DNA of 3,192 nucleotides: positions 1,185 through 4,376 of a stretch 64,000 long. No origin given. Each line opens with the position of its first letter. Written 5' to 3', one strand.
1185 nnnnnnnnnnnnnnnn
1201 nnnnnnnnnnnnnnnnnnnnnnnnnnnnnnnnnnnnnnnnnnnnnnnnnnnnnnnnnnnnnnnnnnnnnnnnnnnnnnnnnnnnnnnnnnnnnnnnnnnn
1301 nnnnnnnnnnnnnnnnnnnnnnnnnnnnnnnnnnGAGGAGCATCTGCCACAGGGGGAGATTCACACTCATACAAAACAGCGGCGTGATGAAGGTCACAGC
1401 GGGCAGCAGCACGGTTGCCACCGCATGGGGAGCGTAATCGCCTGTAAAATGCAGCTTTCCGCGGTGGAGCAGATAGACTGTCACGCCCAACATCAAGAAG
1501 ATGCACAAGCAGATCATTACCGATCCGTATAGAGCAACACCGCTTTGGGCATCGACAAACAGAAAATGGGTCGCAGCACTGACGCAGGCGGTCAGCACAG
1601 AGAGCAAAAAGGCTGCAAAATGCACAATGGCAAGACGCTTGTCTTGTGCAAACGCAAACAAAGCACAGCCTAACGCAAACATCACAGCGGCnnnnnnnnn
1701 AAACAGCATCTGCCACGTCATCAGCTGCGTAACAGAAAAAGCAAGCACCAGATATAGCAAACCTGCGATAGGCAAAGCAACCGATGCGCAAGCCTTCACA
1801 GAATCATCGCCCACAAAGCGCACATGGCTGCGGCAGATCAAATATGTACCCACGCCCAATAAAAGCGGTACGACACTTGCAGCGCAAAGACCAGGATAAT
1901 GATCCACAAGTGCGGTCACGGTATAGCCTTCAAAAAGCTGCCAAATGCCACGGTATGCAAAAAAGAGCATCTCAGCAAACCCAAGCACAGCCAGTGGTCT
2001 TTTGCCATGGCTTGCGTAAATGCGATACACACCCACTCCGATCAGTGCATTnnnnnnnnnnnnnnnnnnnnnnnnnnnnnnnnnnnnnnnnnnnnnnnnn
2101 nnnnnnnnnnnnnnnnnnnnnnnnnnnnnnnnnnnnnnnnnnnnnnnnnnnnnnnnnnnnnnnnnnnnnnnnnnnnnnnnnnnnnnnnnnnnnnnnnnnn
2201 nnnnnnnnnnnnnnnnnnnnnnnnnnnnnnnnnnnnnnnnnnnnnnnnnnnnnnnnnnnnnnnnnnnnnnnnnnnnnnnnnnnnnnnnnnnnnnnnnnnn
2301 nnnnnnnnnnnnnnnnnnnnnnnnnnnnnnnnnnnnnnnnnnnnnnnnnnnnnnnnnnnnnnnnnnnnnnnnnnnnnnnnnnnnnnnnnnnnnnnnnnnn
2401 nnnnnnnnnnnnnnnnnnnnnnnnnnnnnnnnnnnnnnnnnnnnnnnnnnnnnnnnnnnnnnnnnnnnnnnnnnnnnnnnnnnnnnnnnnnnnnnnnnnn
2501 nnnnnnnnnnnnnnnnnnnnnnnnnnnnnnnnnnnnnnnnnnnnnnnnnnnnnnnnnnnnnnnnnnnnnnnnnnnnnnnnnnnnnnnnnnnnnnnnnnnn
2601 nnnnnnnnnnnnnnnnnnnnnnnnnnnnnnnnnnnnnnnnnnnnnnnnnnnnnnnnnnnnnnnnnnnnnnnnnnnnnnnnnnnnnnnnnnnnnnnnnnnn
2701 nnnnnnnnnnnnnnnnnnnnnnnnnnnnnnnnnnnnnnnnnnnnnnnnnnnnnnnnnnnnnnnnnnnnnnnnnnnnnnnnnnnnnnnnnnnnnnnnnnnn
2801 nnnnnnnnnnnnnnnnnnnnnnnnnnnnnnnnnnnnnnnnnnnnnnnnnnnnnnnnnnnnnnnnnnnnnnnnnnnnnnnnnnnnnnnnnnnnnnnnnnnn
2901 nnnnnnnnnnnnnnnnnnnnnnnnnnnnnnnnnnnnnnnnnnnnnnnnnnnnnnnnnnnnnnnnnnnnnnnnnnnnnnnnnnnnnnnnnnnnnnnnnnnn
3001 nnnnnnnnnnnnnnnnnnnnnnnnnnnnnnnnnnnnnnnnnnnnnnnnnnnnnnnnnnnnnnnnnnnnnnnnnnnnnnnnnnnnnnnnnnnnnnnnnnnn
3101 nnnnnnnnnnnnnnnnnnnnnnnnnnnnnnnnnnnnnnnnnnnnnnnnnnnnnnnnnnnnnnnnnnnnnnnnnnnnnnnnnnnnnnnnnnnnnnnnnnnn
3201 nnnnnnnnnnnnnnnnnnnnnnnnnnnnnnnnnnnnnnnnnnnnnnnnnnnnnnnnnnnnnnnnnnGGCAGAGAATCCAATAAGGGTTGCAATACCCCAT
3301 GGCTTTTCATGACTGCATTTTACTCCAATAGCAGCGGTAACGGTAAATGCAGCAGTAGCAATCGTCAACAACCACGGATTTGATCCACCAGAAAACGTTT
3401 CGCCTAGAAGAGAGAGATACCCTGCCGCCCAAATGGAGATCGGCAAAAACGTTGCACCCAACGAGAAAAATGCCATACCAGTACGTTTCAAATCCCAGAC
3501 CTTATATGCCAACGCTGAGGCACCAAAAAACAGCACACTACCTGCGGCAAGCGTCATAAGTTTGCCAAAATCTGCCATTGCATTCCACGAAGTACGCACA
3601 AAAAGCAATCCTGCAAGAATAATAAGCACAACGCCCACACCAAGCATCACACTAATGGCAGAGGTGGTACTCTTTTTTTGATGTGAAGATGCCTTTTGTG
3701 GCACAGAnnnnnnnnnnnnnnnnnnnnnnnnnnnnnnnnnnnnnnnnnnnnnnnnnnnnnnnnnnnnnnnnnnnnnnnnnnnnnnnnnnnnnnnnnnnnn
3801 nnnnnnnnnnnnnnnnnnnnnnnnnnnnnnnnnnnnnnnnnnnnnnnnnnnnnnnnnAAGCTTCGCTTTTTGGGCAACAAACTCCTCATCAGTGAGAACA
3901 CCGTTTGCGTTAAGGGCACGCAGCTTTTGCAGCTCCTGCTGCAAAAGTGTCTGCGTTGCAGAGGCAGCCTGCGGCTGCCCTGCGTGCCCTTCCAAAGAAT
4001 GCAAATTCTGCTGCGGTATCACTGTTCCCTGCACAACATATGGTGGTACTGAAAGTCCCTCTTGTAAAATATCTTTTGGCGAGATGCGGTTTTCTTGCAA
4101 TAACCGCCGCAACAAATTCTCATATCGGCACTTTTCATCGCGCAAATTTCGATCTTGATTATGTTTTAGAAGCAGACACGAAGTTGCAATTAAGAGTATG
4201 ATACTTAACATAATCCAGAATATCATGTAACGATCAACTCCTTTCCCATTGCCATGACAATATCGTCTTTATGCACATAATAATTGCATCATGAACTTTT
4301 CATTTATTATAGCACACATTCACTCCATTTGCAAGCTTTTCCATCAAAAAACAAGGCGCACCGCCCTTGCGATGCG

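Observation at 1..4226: Giant SHOCT-headed polytopic membrane protein that is invisible in the ORF track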

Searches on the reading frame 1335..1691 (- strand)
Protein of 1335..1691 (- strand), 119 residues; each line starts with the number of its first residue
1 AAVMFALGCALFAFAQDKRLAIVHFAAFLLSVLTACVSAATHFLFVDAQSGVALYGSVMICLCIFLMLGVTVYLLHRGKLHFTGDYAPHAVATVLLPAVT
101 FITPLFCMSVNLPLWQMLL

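Call 96: search_protein_families(library=pfam, proteins=[window:1335-1691:-], max_evalue=10)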
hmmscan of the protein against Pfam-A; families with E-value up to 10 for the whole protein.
window:1335-1691:- (119 aa): 2 families
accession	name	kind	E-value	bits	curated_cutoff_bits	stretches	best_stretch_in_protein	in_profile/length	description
PF12698.13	ABC2_membrane_3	-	0.063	12.8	31.6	1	3-118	224-328/347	ABC-2 family transporter protein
PF17555.7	TssN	-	2.5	7.9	30.3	1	3-114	42-153/274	Type VI secretion system, TssN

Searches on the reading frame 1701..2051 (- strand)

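Call 96: search_protein_families(library=pfam, proteins=[window:1701-2051:-], max_evalue=10)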
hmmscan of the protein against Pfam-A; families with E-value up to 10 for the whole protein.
window:1701-2051:- (117 aa): 1 family
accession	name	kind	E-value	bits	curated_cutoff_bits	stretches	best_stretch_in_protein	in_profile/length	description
PF01235.23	Na_Ala_symp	-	0.0076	16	24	1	5-110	82-180/392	Sodium:alanine symporter family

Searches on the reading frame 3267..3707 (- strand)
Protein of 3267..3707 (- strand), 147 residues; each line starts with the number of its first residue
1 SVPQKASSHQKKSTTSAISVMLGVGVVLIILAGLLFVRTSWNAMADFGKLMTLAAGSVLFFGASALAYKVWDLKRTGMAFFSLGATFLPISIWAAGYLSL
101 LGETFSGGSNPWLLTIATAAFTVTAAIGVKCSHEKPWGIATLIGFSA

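Call 96: search_protein_families(library=pfam, proteins=[window:3267-3707:-], max_evalue=10)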
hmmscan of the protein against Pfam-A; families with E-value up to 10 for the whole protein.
window:3267-3707:- (147 aa): 8 families
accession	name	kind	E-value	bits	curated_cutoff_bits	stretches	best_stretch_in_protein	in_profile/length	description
PF09925.14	DUF2157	-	4.5e-09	36.6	32.4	1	9-123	26-140/146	Predicted membrane protein (DUF2157)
PF15116.11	CD52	-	0.0067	16.8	27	2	52-66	23-37/44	CAMPATH-1 antigen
PF04956.18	TrbC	-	0.0099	16.5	27.9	1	20-67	52-95/98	TrbC/VIRB2 pilin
PF16996.10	Asp4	-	0.048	14.3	27.7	1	4-36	18-50/55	Accessory secretory protein Sec Asp4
PF14145.11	YrhK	-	0.054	13.8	26.1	1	52-88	17-46/58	YrhK-like protein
PF10661.14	EssA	-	0.091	13.1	24.1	1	9-37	114-142/147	WXG100 protein secretion system (Wss), protein EssA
PF08693.15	SKG6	-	0.36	10.1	30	1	7-37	11-41/668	SKG6 family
PF14110.11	DUF4282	-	3.1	8.9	27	1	13-66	8-62/86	Domain of unknown function (DUF4282)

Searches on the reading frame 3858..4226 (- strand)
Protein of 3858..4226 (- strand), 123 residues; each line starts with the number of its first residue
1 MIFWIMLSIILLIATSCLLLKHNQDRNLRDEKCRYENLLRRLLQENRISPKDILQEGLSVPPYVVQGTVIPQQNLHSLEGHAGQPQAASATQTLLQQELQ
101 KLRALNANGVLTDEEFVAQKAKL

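Call 96: search_protein_families(library=pfam, proteins=[window:3858-4226:-], max_evalue=10)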
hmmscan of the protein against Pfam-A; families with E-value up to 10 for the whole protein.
window:3858-4226:- (123 aa): 2 families
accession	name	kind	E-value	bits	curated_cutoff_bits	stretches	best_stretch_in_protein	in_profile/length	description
PF09851.14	SHOCT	-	7.7e-06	25.9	27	1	98-123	2-27/28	Short C-terminal domain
PF05120.17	GvpG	-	0.16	12.6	30.6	1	94-123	32-61/67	Gas vesicle protein G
